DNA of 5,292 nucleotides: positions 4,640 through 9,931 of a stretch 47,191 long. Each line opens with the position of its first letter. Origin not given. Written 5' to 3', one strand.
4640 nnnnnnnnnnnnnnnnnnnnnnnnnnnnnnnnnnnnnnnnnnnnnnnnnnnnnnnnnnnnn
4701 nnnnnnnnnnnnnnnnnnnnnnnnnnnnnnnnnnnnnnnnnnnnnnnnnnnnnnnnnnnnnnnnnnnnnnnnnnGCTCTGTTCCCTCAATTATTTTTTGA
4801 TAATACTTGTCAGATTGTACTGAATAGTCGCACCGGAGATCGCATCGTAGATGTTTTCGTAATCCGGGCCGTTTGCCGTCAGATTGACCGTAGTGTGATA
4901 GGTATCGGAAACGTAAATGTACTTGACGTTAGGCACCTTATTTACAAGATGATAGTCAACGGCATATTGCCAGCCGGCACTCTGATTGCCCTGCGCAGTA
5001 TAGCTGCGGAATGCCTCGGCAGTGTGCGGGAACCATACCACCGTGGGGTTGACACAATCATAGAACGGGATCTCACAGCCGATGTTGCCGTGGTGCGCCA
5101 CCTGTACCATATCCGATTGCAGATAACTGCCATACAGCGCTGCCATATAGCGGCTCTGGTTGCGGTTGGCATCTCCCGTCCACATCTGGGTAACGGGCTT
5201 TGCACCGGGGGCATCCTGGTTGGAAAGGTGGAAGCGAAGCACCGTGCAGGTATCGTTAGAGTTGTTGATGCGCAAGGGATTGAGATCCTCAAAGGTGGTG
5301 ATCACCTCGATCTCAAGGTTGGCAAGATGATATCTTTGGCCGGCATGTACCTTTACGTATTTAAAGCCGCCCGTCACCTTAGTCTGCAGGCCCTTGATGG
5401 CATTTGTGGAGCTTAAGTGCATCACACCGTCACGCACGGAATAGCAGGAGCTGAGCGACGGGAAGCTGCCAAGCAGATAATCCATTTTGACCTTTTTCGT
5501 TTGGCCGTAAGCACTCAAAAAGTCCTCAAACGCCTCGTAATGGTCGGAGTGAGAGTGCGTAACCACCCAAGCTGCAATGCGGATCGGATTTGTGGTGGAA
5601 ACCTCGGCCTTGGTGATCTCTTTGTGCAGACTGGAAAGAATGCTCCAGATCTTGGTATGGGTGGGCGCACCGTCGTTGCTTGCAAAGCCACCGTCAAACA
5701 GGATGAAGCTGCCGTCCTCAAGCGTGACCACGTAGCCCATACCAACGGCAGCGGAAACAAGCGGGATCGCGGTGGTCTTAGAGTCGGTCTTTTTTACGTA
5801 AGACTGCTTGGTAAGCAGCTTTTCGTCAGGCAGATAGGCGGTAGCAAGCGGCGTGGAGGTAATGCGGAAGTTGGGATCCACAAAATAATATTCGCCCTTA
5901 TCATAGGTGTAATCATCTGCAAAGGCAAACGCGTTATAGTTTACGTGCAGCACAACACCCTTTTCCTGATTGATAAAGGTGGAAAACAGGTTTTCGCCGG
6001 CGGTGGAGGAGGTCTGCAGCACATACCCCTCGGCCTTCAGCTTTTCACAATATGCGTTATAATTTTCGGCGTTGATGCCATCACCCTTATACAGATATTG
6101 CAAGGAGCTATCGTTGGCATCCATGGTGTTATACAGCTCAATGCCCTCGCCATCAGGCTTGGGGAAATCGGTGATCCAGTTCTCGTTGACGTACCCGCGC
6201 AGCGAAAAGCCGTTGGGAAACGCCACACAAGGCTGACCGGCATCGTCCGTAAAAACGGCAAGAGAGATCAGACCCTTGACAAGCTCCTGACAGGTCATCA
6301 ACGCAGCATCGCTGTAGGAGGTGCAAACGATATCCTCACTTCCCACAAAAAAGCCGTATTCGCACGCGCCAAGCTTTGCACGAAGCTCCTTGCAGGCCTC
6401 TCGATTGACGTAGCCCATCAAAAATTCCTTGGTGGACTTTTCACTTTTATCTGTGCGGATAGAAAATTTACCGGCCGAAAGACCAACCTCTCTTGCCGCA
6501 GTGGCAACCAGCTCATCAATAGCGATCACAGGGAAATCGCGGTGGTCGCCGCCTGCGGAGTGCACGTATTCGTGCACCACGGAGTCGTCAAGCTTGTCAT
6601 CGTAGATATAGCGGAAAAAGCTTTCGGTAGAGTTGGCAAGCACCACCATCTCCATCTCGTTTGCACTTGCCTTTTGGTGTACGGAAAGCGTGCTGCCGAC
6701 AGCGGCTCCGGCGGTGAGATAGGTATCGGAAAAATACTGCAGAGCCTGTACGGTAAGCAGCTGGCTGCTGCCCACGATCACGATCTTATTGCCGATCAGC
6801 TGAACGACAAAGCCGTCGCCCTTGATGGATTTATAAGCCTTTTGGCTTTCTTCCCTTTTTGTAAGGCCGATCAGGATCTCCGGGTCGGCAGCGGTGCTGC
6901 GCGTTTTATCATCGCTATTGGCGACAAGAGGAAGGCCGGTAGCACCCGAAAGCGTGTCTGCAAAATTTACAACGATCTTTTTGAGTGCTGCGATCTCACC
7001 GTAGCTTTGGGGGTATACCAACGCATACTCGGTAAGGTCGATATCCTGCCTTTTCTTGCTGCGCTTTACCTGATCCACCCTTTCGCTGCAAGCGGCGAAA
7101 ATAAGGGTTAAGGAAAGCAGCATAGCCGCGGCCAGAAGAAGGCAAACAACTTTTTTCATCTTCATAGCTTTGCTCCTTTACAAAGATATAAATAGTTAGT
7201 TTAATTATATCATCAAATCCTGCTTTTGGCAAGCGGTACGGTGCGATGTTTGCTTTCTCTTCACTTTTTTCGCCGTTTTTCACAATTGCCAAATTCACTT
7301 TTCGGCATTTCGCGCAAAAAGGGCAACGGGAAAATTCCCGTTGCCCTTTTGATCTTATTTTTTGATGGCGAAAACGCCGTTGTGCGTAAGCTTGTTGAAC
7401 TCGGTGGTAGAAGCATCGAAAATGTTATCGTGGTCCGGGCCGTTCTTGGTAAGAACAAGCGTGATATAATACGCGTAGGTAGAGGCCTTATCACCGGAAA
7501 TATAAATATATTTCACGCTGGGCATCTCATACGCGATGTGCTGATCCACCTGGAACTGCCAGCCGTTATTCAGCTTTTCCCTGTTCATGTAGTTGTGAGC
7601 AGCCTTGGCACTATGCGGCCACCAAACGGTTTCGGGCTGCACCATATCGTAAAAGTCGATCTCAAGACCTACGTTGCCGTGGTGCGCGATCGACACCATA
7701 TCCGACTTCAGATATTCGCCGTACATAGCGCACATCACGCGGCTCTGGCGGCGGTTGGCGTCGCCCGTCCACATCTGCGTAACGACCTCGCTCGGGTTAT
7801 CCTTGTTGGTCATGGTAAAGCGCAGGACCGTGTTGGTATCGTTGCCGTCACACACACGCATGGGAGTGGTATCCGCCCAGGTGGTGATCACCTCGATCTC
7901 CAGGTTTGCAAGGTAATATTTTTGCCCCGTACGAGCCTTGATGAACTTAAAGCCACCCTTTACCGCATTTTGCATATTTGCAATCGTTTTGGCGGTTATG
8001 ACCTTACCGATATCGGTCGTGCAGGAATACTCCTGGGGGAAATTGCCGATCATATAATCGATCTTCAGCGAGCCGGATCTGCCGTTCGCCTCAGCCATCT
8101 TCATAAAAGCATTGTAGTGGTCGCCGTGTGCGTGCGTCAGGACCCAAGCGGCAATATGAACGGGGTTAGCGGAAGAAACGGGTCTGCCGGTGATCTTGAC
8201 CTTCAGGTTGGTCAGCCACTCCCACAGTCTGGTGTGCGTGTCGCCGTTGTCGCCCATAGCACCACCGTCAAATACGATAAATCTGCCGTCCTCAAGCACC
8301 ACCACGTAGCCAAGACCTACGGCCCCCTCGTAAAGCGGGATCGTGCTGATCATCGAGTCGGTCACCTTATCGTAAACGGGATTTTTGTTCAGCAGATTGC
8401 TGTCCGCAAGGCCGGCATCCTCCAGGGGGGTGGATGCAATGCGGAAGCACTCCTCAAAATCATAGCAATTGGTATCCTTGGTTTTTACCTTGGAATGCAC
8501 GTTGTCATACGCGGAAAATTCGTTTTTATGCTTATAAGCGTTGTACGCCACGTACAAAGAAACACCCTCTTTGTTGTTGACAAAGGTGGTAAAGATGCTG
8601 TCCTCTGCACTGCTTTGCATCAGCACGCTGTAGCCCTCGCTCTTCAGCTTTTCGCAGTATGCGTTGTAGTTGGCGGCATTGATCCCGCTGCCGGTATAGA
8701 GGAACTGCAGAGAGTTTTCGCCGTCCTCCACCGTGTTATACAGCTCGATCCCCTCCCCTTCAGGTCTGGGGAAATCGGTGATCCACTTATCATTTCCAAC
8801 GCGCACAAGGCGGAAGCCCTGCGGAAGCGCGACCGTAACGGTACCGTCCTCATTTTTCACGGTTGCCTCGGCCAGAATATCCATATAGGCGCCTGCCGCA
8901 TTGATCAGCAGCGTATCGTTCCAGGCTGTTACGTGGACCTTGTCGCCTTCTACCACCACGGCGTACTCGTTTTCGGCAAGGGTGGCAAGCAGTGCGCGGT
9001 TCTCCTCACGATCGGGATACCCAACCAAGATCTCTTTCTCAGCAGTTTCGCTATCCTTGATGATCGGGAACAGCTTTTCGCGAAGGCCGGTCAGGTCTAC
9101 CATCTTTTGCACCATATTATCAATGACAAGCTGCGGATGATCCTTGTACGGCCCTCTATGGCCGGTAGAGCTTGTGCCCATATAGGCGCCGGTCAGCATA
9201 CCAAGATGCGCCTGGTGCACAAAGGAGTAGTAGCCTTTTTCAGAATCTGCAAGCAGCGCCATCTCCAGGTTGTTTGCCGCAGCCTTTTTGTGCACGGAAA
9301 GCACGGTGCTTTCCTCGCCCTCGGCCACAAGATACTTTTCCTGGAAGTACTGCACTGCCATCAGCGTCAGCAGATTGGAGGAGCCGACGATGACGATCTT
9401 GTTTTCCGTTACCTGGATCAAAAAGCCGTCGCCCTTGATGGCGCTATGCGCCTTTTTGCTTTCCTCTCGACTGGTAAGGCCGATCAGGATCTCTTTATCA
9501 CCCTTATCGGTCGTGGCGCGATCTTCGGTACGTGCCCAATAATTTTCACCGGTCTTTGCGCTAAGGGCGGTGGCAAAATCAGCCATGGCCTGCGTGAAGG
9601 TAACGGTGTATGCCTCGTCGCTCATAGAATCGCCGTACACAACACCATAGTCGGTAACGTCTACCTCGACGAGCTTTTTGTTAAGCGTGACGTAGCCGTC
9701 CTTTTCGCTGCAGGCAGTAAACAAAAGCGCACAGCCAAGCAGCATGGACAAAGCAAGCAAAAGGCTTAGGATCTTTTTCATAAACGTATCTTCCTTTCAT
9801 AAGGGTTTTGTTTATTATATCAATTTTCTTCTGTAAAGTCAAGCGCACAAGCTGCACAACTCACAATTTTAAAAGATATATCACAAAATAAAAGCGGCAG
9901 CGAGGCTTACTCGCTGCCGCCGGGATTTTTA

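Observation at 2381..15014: Five tandem paralogs of an ~800-aa lipoprotein ending in a ComEC-type MBL-fold domain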

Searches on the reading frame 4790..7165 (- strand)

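Call 3: search_protein_families(library=pfam, proteins=[window:4790-7165:-], max_evalue=1)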
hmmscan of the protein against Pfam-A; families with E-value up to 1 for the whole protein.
window:4790-7165:- (791 aa): 2 families
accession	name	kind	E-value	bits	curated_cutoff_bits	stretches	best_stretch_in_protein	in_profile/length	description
PF00753.33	Lactamase_B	-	0.00092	19.6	22.7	1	478-579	9-93/196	Metallo-beta-lactamase superfamily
PF03648.19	Glyco_hydro_67N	-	0.017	15.8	24.3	0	70-134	42-109/120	Glycosyl hydrolase family 67 N-terminus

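Call 4: search_protein_families(library=ncbifam, proteins=[window:4790-7165:-], max_evalue=1)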
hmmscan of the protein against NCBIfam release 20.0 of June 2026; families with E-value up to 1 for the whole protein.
window:4790-7165:- (791 aa): 4 families
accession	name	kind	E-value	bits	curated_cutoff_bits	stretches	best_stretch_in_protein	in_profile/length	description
NF058524.1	6A-MBL_enzyme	equivalog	0.0025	17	220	1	479-561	11-94/346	anti-phage 6A-MBL system MBL-fold protein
NF008580.0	PRK11539.1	equivalog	0.0069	14.8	969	1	661-710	637-687/758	ComEC family protein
TIGR00361.1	ComEC_Rec2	equivalog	0.017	13.3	190.05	1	478-696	454-613/663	DNA internalization-related competence protein ComEC/Rec2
NF041453.1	Bac51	equivalog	0.093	13.2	150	0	519-564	41-87/107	bacteriocin 51 precursor BacA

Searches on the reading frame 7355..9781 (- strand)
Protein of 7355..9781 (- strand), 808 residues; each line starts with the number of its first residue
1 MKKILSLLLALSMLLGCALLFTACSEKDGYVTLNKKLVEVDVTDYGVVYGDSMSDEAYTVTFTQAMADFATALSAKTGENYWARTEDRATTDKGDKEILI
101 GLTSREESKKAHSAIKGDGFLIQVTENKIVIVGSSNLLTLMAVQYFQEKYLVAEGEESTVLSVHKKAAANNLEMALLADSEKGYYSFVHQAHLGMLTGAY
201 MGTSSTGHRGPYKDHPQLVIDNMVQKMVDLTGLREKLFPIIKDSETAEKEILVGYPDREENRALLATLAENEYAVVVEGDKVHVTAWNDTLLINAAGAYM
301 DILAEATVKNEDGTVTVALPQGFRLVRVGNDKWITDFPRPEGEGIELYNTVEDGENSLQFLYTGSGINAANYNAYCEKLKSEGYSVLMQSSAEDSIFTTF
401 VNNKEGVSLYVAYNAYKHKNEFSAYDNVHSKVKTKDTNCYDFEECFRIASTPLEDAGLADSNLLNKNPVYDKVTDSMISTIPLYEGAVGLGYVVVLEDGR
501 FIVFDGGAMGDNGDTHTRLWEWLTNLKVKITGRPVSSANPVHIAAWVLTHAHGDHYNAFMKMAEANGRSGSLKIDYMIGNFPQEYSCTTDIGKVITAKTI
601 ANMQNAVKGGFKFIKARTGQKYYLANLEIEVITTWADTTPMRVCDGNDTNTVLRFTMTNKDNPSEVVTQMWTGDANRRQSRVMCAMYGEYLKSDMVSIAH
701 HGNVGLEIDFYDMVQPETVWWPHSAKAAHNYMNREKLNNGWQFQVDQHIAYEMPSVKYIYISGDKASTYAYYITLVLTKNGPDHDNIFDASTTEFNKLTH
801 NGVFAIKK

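Call 3: search_protein_families(library=pfam, proteins=[window:7355-9781:-], max_evalue=1)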
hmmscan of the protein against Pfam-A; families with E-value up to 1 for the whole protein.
window:7355-9781:- (808 aa): 3 families
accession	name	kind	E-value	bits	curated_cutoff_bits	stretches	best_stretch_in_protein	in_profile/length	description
PF12706.13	Lactamase_B_2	-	0.0021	18.1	27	1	534-636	21-112/200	Beta-lactamase superfamily domain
PF00753.33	Lactamase_B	-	0.095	13.1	22.7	1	538-565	39-66/196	Metallo-beta-lactamase superfamily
PF12971.12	NAGLU_N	-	0.19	12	28.3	0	115-150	27-62/82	Alpha-N-acetylglucosaminidase (NAGLU) N-terminal domain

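Call 4: search_protein_families(library=ncbifam, proteins=[window:7355-9781:-], max_evalue=1)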
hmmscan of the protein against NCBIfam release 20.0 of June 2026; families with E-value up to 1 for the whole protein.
window:7355-9781:- (808 aa): 0 families
